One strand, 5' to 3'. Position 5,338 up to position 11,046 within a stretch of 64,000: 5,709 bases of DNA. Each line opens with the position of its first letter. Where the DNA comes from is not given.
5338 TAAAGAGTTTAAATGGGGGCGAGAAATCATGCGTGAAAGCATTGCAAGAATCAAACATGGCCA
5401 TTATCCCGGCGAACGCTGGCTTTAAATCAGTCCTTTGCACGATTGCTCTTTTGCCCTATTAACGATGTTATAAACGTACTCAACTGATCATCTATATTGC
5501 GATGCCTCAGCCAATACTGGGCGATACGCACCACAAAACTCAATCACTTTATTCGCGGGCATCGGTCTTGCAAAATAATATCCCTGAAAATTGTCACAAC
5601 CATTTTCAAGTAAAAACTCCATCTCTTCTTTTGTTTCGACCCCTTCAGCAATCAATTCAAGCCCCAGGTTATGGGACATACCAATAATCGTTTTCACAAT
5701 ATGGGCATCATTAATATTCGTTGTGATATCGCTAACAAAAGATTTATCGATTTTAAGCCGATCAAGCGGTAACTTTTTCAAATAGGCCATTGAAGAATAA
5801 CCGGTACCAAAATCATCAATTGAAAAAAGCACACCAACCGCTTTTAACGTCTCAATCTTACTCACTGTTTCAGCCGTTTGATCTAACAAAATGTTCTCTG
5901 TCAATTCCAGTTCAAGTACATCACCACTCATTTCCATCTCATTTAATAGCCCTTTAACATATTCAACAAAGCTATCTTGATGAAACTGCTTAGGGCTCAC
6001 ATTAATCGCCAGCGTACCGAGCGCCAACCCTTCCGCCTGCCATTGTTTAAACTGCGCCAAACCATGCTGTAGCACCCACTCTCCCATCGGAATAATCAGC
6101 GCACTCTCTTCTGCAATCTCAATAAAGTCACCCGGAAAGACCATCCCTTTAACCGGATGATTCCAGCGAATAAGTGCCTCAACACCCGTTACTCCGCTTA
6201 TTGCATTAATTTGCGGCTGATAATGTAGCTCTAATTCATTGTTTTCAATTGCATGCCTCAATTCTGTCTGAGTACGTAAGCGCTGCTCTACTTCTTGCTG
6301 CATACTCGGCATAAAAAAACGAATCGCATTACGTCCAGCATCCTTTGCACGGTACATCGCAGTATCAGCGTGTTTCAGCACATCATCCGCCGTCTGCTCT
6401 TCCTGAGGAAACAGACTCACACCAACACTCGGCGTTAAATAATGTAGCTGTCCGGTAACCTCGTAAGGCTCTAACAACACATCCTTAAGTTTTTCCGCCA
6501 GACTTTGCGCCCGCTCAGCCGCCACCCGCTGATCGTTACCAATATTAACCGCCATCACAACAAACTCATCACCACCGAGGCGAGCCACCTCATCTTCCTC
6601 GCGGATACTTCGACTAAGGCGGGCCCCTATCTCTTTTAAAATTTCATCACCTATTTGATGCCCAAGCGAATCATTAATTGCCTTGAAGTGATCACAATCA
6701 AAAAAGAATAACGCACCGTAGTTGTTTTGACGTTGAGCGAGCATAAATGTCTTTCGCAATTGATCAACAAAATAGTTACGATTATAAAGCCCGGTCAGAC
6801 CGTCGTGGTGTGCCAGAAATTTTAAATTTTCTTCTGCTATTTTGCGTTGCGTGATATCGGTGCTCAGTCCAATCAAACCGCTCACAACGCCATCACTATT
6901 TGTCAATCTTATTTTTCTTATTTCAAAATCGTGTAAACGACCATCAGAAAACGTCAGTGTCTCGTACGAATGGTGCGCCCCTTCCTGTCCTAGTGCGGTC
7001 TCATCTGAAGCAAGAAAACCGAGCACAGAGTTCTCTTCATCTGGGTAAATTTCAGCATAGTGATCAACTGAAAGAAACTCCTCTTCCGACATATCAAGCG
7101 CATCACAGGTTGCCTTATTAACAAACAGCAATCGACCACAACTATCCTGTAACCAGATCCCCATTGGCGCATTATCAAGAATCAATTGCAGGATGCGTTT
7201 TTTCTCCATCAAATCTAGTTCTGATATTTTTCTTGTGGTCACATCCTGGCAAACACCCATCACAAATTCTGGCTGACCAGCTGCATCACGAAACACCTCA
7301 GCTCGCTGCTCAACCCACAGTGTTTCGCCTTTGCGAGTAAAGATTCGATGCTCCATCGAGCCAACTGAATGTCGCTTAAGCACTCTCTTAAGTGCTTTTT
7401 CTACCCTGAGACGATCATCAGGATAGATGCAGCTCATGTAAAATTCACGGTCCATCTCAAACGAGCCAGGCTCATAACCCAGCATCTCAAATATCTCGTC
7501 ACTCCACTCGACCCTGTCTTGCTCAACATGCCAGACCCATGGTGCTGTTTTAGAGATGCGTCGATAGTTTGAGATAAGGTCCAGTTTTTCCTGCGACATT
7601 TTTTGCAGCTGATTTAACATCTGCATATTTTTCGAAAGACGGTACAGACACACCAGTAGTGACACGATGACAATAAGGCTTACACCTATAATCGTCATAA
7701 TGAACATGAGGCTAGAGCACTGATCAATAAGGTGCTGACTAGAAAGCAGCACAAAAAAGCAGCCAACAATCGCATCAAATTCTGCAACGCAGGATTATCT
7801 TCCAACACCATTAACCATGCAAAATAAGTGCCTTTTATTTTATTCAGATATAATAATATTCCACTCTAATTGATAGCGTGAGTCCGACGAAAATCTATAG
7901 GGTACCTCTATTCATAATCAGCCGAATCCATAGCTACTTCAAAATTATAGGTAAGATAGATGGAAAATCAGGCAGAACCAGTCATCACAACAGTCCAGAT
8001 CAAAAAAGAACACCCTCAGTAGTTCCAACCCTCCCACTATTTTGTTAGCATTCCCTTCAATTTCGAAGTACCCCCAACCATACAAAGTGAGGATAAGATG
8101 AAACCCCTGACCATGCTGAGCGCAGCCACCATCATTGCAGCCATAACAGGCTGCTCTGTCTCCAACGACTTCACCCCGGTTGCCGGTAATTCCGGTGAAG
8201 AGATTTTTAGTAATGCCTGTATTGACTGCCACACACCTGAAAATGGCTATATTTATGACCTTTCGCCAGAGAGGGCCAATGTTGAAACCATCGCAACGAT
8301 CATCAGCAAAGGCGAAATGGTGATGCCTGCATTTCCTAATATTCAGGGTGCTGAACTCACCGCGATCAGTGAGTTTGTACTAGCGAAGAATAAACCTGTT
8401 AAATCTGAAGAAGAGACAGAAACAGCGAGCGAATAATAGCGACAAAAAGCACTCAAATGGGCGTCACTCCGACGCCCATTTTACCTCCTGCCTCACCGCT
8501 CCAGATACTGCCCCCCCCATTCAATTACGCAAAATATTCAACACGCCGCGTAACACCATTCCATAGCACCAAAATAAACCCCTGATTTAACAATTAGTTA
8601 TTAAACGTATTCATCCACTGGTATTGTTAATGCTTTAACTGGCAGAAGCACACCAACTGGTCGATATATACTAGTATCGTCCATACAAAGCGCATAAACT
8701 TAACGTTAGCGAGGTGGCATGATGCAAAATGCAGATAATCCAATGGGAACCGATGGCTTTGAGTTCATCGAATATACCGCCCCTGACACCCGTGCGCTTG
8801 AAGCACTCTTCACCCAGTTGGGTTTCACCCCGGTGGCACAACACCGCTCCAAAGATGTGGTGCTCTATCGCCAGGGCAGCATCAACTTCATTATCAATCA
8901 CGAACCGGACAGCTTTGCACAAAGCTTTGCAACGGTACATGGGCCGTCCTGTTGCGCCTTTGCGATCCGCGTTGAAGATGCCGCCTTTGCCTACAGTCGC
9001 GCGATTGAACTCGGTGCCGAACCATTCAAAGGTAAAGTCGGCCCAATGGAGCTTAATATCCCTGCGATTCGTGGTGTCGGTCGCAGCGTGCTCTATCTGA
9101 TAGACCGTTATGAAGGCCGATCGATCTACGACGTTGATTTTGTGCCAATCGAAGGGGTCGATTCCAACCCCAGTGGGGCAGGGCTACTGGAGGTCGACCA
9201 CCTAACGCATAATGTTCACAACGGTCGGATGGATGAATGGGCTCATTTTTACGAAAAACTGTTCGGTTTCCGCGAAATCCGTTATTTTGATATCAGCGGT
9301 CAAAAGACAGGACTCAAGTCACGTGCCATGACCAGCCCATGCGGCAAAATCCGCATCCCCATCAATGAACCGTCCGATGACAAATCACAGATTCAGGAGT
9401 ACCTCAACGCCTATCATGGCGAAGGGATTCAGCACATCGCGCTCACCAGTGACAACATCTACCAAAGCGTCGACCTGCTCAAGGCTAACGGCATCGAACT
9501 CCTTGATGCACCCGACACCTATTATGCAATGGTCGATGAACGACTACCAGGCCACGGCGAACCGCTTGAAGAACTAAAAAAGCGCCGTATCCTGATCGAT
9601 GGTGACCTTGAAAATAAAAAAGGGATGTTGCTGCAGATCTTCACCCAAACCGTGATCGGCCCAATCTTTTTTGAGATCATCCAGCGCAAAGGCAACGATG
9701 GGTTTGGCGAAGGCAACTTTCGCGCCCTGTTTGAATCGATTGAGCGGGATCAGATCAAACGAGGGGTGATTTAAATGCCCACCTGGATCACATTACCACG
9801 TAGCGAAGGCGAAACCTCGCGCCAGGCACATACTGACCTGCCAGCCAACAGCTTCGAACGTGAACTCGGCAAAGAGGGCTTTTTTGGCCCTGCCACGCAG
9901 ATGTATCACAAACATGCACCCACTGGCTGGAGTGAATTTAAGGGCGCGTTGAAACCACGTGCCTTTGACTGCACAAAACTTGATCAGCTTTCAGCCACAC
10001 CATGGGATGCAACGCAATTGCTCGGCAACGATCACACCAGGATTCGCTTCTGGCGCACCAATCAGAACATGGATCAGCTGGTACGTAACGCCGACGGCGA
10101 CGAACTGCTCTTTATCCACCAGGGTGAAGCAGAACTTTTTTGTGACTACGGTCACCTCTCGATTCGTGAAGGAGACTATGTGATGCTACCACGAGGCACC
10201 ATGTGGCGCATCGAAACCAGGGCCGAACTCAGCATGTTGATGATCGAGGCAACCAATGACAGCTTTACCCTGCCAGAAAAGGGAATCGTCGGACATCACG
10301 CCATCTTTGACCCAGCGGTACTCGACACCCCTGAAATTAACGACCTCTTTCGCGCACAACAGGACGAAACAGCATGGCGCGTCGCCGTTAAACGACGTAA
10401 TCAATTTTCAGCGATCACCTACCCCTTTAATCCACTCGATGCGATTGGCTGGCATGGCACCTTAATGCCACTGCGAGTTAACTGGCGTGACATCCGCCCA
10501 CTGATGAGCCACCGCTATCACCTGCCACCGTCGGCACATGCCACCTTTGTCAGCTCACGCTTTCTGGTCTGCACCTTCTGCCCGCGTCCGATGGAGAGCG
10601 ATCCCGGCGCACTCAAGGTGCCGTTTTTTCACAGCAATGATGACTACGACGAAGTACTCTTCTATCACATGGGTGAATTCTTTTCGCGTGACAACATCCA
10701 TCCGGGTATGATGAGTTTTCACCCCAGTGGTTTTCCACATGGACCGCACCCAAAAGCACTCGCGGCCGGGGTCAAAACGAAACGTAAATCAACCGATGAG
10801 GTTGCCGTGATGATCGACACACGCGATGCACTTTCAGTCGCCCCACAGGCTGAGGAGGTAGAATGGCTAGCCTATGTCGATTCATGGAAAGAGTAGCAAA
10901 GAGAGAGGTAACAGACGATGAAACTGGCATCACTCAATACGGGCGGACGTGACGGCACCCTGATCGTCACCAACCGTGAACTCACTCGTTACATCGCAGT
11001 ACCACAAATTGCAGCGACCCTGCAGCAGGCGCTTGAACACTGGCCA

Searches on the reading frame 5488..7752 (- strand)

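Call 25: search_protein_families(library=pfam, proteins=[window:5488-7752:-], max_evalue=0.00001)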
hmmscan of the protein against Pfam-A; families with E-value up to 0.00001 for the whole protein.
window:5488-7752:- (754 aa): 7 families
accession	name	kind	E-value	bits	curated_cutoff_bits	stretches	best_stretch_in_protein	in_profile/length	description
PF00563.25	EAL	-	4.5e-72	242.7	31.3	1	496-730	2-236/236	EAL domain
PF00990.26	GGDEF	-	6.7e-47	159.7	23.8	1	314-475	1-160/161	Diguanylate cyclase, GGDEF domain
PF08447.18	PAS_3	-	5.8e-24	84.6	25.6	1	81-167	2-88/89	PAS fold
PF00989.32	PAS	-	4.4e-18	65.8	22.6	1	72-171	15-113/113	PAS fold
PF08448.16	PAS_4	-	1.6e-17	64.1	23.1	1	192-304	1-109/110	PAS fold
PF13426.13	PAS_9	-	1.1e-09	39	27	0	196-302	1-103/103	PAS domain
PF13188.13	PAS_8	-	8.1e-06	26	21.8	0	188-230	3-48/65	PAS domain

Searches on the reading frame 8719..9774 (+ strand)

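Call 103: search_protein_families(library=pfam, proteins=[window:8719-9774:+], max_evalue=0.00001)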
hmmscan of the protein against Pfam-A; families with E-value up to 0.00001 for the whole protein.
window:8719-9774:+ (351 aa): 3 families
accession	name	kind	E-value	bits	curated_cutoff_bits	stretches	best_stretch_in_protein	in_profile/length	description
PF14696.12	Glyoxalase_5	-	4.5e-63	212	27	1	6-141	2-138/139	Hydroxyphenylpyruvate dioxygenase, HPPD, N-terminal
PF00903.31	Glyoxalase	-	1.8e-16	61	20.6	1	160-269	3-103/121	Glyoxalase/Bleomycin resistance protein/Dioxygenase superfamily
PF13669.12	Glyoxalase_4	-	4e-12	46.8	27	1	172-265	11-97/109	Glyoxalase/Bleomycin resistance protein/Dioxygenase superfamily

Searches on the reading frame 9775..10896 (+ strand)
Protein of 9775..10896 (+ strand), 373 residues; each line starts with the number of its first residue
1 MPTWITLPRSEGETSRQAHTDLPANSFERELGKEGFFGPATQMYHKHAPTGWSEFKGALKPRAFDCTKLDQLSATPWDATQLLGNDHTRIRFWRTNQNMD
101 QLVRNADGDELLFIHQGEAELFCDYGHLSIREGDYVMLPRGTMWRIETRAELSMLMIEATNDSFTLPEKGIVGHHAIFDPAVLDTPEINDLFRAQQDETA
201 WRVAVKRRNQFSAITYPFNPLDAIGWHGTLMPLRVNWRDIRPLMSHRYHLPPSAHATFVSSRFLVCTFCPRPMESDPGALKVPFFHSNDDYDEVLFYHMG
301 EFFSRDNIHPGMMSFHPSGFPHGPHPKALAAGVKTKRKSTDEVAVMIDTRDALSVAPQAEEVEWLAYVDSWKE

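Call 103: search_protein_families(library=pfam, proteins=[window:9775-10896:+], max_evalue=0.00001)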
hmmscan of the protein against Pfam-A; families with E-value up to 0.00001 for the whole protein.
window:9775-10896:+ (373 aa): 1 family
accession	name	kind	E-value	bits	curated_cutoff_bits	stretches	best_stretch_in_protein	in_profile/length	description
PF20510.4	HgmA_N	-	3.7e-18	66.2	20.2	1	89-234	126-270/273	Homogentisate 1,2-dioxygenase N-terminal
